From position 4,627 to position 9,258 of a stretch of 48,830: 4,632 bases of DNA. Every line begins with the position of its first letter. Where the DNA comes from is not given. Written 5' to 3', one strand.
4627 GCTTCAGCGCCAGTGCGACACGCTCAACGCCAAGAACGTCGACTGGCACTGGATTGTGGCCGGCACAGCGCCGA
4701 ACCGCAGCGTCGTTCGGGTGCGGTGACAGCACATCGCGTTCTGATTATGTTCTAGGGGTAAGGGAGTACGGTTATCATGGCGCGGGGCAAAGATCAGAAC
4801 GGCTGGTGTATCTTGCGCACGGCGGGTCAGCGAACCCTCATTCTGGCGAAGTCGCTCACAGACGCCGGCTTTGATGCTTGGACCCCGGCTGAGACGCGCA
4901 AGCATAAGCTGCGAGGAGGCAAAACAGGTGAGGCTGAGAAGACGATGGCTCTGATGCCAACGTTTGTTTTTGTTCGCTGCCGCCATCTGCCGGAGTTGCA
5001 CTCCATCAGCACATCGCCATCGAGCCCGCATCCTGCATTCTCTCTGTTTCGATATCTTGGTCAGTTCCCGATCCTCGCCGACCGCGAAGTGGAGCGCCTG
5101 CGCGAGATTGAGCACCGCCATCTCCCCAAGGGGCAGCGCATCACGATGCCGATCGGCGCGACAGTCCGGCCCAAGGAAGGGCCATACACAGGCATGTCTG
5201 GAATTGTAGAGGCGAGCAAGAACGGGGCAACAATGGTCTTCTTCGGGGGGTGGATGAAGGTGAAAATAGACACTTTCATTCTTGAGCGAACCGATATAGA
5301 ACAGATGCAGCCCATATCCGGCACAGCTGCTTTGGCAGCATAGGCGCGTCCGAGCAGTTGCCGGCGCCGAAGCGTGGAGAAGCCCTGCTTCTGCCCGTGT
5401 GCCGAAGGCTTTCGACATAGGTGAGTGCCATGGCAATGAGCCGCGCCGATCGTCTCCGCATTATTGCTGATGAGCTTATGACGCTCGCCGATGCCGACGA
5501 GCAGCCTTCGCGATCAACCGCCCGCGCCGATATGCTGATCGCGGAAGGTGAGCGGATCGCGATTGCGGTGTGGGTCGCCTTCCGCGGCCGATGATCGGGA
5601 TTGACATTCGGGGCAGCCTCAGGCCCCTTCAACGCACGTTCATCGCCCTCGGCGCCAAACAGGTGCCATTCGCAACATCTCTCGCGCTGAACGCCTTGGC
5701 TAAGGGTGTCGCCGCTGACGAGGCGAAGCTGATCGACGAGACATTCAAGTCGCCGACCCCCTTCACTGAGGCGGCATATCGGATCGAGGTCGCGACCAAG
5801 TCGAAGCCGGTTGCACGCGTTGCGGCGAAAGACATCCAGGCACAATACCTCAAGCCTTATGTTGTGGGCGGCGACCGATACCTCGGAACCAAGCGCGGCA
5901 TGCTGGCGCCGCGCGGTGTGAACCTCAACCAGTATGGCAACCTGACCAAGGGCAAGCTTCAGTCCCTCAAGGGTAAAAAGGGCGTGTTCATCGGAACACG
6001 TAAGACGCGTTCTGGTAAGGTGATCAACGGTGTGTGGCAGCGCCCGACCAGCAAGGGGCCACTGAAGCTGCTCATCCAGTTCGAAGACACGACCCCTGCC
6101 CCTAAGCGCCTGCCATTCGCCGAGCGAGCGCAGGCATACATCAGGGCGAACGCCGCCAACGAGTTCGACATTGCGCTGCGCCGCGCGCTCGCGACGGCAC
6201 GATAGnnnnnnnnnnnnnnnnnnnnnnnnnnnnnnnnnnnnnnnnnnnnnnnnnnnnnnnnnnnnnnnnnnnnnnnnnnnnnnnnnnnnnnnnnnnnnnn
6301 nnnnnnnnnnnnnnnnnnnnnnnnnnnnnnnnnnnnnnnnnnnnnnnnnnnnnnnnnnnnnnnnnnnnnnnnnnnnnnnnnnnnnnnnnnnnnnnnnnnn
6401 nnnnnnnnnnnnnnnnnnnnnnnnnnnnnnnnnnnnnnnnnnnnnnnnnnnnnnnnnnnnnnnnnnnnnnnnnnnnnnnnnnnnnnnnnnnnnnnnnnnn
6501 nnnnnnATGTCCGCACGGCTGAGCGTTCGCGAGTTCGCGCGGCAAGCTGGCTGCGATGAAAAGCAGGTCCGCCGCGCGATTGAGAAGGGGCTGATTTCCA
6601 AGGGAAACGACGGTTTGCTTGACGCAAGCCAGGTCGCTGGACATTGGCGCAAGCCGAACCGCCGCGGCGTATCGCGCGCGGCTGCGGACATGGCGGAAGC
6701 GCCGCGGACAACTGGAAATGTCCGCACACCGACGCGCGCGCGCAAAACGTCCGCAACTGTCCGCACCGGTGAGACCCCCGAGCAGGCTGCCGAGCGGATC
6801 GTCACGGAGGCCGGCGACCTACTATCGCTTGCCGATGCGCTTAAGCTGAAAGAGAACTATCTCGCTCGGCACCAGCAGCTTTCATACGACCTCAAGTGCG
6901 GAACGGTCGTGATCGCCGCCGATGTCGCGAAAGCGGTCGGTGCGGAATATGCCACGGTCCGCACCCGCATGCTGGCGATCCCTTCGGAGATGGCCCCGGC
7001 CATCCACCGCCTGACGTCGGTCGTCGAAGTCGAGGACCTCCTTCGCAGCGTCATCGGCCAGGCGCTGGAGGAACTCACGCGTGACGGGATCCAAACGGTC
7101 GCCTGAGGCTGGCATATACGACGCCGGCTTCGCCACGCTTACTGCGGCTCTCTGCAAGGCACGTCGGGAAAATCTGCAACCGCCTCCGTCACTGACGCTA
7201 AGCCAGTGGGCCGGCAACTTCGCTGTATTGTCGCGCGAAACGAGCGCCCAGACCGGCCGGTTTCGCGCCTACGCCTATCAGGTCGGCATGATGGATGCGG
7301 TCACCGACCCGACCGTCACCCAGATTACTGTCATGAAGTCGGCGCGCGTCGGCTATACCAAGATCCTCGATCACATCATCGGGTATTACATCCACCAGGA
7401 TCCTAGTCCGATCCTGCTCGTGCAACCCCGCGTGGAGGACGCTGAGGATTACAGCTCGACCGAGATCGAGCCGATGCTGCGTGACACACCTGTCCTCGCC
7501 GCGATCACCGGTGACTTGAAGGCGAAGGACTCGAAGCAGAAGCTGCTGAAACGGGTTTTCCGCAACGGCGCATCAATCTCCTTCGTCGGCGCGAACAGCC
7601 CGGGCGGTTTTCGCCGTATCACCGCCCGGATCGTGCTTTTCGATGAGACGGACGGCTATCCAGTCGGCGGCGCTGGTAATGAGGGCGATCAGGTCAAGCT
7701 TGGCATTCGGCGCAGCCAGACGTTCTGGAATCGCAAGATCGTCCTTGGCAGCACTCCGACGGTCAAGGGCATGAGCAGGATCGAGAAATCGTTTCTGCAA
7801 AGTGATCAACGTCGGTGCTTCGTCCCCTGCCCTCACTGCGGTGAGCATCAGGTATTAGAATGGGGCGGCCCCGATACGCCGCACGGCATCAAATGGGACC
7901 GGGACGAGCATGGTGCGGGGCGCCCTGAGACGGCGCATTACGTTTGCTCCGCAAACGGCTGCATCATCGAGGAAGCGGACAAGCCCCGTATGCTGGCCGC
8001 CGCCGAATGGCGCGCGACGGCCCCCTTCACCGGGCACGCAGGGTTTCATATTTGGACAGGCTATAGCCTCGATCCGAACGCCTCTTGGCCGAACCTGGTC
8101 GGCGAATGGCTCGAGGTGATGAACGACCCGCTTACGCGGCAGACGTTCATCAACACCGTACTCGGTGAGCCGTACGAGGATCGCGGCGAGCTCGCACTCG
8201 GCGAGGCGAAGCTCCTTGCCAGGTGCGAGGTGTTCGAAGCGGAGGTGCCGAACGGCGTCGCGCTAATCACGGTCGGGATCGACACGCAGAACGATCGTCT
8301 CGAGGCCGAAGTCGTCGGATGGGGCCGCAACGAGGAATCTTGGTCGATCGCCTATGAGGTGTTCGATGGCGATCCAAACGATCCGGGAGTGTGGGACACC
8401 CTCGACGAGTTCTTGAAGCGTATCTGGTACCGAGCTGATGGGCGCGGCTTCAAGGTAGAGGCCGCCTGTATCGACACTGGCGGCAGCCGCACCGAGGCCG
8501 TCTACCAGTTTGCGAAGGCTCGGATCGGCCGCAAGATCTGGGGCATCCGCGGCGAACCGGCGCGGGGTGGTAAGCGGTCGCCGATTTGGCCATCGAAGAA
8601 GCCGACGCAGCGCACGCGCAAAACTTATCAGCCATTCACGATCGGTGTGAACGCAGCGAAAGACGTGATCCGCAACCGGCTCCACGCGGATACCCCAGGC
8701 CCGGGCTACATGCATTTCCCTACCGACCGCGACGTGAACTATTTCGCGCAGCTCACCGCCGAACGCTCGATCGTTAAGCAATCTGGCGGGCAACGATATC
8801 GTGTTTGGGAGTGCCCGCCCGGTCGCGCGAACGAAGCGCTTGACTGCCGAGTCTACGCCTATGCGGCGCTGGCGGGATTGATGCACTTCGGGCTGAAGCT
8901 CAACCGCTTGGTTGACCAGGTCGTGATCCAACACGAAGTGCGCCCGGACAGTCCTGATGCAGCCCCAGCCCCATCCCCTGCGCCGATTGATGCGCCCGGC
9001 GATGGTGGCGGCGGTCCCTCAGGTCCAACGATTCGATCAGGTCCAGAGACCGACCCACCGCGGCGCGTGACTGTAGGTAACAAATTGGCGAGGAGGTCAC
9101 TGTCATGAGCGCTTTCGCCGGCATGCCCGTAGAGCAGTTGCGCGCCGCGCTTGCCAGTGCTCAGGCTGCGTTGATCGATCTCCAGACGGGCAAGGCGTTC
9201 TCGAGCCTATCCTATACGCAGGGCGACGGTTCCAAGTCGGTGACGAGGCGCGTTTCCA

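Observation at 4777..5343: NusG/RfaH-like factor occupying the lambda-Q position ahead of a late operon of about 30 kb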

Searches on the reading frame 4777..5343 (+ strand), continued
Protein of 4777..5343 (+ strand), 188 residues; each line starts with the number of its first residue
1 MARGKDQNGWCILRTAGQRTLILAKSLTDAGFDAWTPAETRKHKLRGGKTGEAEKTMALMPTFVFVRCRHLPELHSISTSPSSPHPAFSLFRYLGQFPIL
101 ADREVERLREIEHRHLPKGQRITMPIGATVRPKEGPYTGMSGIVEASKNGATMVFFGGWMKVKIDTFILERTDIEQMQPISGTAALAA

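Call 27: find_encoding_contigs(protein=P0028, flank=6000, max_places=2)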
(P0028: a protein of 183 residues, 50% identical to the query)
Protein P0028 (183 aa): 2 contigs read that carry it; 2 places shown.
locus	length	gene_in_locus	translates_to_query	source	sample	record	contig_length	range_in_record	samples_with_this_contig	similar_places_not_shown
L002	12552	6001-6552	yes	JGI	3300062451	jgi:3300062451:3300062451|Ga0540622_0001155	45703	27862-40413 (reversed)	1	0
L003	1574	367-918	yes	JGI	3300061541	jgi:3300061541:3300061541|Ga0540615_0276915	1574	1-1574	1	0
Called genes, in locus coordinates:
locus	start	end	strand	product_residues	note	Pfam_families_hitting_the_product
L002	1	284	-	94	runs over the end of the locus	-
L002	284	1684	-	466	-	-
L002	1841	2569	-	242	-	-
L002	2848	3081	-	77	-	-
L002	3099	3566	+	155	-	-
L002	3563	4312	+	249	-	PF07120:DUF1376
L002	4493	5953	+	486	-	PF13155:Toprim_2 (weak), PF13481:AAA_25, PF03796:DnaB_C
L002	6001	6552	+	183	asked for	-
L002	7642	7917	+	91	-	-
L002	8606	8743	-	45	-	-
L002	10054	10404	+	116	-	PF01844:HNH (weak)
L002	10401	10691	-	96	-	-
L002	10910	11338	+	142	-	PF05119:Terminase_4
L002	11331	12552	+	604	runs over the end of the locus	PF03354:TerL_ATPase (weak), PF20441:TerL_nuclease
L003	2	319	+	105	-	?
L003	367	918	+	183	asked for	-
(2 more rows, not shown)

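Call 28: find_encoding_contigs(protein=P0062, flank=6000, max_places=2)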
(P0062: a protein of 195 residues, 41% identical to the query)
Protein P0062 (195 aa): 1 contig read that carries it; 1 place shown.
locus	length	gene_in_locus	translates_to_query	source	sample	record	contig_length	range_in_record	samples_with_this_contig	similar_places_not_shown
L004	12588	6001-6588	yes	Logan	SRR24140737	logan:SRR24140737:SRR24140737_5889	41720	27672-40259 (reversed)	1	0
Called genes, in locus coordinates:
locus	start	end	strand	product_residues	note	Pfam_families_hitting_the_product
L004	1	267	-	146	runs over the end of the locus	-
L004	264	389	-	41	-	-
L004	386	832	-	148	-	-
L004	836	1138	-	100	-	-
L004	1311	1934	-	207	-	PF01381:HTH_3, PF00717:Peptidase_S24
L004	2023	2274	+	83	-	PF15943:YdaS_toxin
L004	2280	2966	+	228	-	PF07120:DUF1376 (weak)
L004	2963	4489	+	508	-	PF04851:ResIII, PF00270:DEAD, PF00271:Helicase_C (weak)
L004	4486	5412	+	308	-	PF08273:Zn_Ribbon_Prim, PF23639:DUF7146, PF13362:Toprim_3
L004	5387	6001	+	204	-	-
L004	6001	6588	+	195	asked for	-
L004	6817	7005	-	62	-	-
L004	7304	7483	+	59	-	-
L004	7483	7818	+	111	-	PF01844:HNH (weak)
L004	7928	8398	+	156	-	PF26841:Hendrixvirinae_terminase_S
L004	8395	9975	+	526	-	PF03354:TerL_ATPase, PF20441:TerL_nuclease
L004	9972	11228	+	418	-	PF04860:Phage_portal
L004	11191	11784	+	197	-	PF04586:Peptidase_S78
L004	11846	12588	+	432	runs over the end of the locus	PF05065:Phage_capsid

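Call 29: find_related_loci(query=A1, collection=viral_contigs, flank=8000)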
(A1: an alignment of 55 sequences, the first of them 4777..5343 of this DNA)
Query A1 (188 aa) in viral_contigs; peptide patterns used: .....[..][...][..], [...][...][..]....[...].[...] (x = any residue, [..] = any of these).
162 stretches matched a pattern; 129 encode a relative of the query (tblastn E <= 1e-3); the best 80 are kept; 80 distinct loci.
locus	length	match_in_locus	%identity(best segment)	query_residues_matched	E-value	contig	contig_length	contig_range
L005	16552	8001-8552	51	2-185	8e-60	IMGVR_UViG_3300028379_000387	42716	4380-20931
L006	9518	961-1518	52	1-181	7e-53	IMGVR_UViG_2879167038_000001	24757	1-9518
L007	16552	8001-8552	45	2-183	1e-49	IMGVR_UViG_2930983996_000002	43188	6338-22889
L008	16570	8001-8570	47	1-188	1e-48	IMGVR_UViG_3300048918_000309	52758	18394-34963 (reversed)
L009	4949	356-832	51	10-169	8e-47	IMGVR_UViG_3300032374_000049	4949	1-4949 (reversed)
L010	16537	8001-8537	46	6-182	3e-45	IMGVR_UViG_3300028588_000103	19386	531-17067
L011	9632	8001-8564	44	1-188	6e-45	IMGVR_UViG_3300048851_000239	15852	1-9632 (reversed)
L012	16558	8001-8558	43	5-188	1e-43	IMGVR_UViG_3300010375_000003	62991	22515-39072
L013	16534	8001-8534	44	10-185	3e-43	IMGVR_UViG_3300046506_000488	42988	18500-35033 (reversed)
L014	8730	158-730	43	1-188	3e-42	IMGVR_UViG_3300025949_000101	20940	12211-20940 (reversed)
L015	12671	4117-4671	42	7-188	4e-42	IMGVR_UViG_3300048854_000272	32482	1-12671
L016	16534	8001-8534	42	1-175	1e-40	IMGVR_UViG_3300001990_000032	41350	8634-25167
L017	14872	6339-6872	43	1-175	7e-41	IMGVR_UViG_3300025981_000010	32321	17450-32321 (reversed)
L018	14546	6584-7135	44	7-188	1e-40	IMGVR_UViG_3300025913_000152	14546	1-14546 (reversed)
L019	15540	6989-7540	43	7-188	2e-40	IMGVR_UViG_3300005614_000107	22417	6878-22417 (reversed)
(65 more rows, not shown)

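Call 37: search_protein_families(library=pfam, alignment_id=A2, max_evalue=0.00001)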
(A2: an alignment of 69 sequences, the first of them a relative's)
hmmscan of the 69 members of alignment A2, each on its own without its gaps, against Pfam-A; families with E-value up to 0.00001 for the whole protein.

A. member 1, L004:8395-9972:+ (526 aa): 2 families
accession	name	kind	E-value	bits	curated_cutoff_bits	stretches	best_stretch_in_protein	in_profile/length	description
PF20441.4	TerL_nuclease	-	3.7e-28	99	24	1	231-506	9-284/286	Terminase large subunit, endonuclease domain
PF03354.21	TerL_ATPase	-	2e-13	50.9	23.7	1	67-206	22-161/178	Terminase large subunit, ATPase domain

B. families by the number of members that match (of 69 scanned): 11 families
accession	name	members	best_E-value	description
PF20441.4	TerL_nuclease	37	6.6e-38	Terminase large subunit, endonuclease domain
PF03354.21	TerL_ATPase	37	2.2e-36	Terminase large subunit, ATPase domain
PF05876.18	GpA_ATPase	16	2.5e-65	Phage terminase large subunit gpA, ATPase domain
PF20454.4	GpA_nuclease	15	1.6e-78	Terminase large subunit gpA, endonuclease domain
PF04466.19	Terminase_3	8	9.8e-33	Phage terminase large subunit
PF03237.21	Terminase_6N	3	5.4e-14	Terminase large subunit, T4likevirus-type, N-terminal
PF05065.19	Phage_capsid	2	6e-52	Phage capsid family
PF17288.8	Terminase_3C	2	1.1e-18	Terminase RNAseH like domain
PF25209.1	Phage_capsid_4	1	2.3e-16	Phage capsid protein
PF13385.13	Laminin_G_3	1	4.9e-14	Concanavalin A-like lectin/glucanases superfamily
PF03629.24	SASA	1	1.9e-07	Carbohydrate esterase, sialic acid-specific acetylesterase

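Call 81: find_related_loci(query=window:4777-5343:+, collection=genome_contigs, flank=3000)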
Query window:4777-5343:+ (188 aa) in genome_contigs; peptide patterns used: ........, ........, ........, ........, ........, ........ (x = any residue, [..] = any of these).
81 stretches matched a pattern, but none encodes a relative of the query by tblastn (E <= 1e-3).

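Call 88: search_protein_representatives(alignment_id=A1)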
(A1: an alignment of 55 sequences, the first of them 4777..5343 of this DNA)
Query: 55 sequences, 190 profile positions. Proteins with E-value up to 0.001 (for the whole library): 3205; up to 1e-10: 550; up to 1e-30: 332. The best 150 are listed.
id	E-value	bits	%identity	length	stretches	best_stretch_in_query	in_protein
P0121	6.6e-71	254.0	-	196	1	5-185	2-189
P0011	3.0e-70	251.9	-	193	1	8-190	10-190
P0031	3.1e-69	248.6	-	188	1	11-189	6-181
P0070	1.6e-68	246.3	-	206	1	1-190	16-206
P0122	2.0e-66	239.5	-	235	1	4-190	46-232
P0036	3.8e-66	238.5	-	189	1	6-190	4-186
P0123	6.3e-66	237.8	-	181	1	9-182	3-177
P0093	7.0e-66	237.6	-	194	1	5-190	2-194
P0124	1.1e-65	237.0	-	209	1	8-183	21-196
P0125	1.5e-65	236.5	-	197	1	4-182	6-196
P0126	4.0e-64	231.9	-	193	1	8-190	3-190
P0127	2.5e-63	229.3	-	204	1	5-190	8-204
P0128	3.0e-63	229.0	-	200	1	8-184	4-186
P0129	7.5e-63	227.8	-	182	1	11-190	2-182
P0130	2.1e-61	223.1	-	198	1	8-186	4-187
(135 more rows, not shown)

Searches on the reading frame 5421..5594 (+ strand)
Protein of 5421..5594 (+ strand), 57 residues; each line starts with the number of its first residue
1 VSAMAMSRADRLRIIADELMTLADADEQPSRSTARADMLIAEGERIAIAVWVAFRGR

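Call 4: search_protein_families(library=pfam, proteins=[window:5421-5594:+], max_evalue=1)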
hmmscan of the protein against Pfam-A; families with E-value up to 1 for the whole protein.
window:5421-5594:+ (57 aa): 2 families
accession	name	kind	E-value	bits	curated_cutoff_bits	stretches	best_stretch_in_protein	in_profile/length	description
PF01196.24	Ribosomal_L17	-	0.11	13.8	27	1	6-37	19-50/97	Ribosomal protein L17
PF15566.12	Imm32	-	0.15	12.4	27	1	11-28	10-27/54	Immunity protein 32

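Call 5: search_protein_families(library=phrogs, proteins=[window:5421-5594:+], max_evalue=0.01)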
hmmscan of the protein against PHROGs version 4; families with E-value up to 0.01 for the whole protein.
window:5421-5594:+ (57 aa): 0 families

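Call 94: search_protein_families(library=pfam, proteins=[window:5430-5594:+], max_evalue=0.01)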
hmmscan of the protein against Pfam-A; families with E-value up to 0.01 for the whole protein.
window:5430-5594:+ (54 aa): 0 families

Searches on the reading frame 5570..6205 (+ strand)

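Call 4: search_protein_families(library=pfam, proteins=[window:5570-6205:+], max_evalue=1)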
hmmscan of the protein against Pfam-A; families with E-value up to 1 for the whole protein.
window:5570-6205:+ (211 aa): 0 families

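Call 5: search_protein_families(library=phrogs, proteins=[window:5570-6205:+], max_evalue=0.01)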
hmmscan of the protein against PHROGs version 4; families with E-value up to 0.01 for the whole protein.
window:5570-6205:+ (211 aa): 2 families
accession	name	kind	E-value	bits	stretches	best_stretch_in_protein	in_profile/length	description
phrog_1924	-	tail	1e-44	154.2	1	8-211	1-237/237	minor tail protein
phrog_29138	-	unknown function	0.0027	18.4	0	149-211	108-170/170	-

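Call 94: search_protein_families(library=pfam, proteins=[window:5570-6205:+], max_evalue=0.01)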
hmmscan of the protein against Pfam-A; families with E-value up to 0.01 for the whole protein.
window:5570-6205:+ (211 aa): 0 families

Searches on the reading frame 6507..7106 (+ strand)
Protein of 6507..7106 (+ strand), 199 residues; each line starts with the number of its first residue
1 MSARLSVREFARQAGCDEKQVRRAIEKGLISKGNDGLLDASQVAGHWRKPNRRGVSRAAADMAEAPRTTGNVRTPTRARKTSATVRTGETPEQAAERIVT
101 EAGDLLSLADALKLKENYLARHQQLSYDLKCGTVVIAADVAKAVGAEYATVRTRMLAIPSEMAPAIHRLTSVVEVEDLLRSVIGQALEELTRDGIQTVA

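Call 17: search_protein_families(library=phrogs, proteins=[window:6507-7106:+], max_evalue=0.001)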
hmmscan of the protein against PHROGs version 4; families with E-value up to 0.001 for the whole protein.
window:6507-7106:+ (199 aa): 1 family
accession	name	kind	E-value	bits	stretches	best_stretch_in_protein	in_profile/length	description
phrog_57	-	head and packaging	7.2e-20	72.7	1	5-194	13-173/199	terminase small subunit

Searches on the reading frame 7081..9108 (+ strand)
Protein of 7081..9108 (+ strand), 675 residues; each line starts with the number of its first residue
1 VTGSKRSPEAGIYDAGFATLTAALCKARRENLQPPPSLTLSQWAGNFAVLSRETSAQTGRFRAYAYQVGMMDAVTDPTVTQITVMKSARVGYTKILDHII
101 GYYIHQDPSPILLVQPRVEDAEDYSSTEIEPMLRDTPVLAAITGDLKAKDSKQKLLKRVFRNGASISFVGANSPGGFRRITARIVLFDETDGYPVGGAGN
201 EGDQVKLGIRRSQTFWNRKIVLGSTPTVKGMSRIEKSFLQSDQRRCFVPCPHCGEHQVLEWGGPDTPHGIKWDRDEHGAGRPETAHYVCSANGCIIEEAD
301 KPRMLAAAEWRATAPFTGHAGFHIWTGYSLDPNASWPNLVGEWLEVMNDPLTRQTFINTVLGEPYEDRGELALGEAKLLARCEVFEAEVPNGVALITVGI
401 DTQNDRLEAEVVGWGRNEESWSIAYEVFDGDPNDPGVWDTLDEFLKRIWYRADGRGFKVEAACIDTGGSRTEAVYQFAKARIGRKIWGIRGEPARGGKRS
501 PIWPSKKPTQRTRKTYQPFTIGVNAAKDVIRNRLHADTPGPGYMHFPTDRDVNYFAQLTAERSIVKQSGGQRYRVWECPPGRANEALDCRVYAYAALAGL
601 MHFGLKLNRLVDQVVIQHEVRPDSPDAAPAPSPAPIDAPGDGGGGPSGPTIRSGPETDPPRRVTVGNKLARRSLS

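Call 17: search_protein_families(library=phrogs, proteins=[window:7081-9108:+], max_evalue=0.001)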
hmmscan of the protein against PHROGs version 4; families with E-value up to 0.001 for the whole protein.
window:7081-9108:+ (675 aa): 9 families
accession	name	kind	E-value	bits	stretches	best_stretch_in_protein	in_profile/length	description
phrog_15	-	head and packaging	3.1e-240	802.1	1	24-663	341-972/1330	terminase large subunit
phrog_16406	-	unknown function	3.5e-52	178.9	1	228-598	1-383/601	-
phrog_21311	-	head and packaging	1.3e-50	173.3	1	115-315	1-194/218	terminase large subunit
phrog_15657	-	unknown function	1.6e-32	113.9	1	321-506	29-211/230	-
phrog_675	-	head and packaging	1.3e-28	100.7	1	60-509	40-468/576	terminase large subunit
phrog_3028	-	unknown function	3.2e-27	96.7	1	441-597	1-158/203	-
phrog_4145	-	head and packaging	3.2e-24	86.4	1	30-211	20-200/209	terminase large subunit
phrog_3925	-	head and packaging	7.6e-20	72.1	1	19-141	22-143/150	terminase large subunit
phrog_12089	-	unknown function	9.4e-09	36.2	1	519-596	71-141/208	-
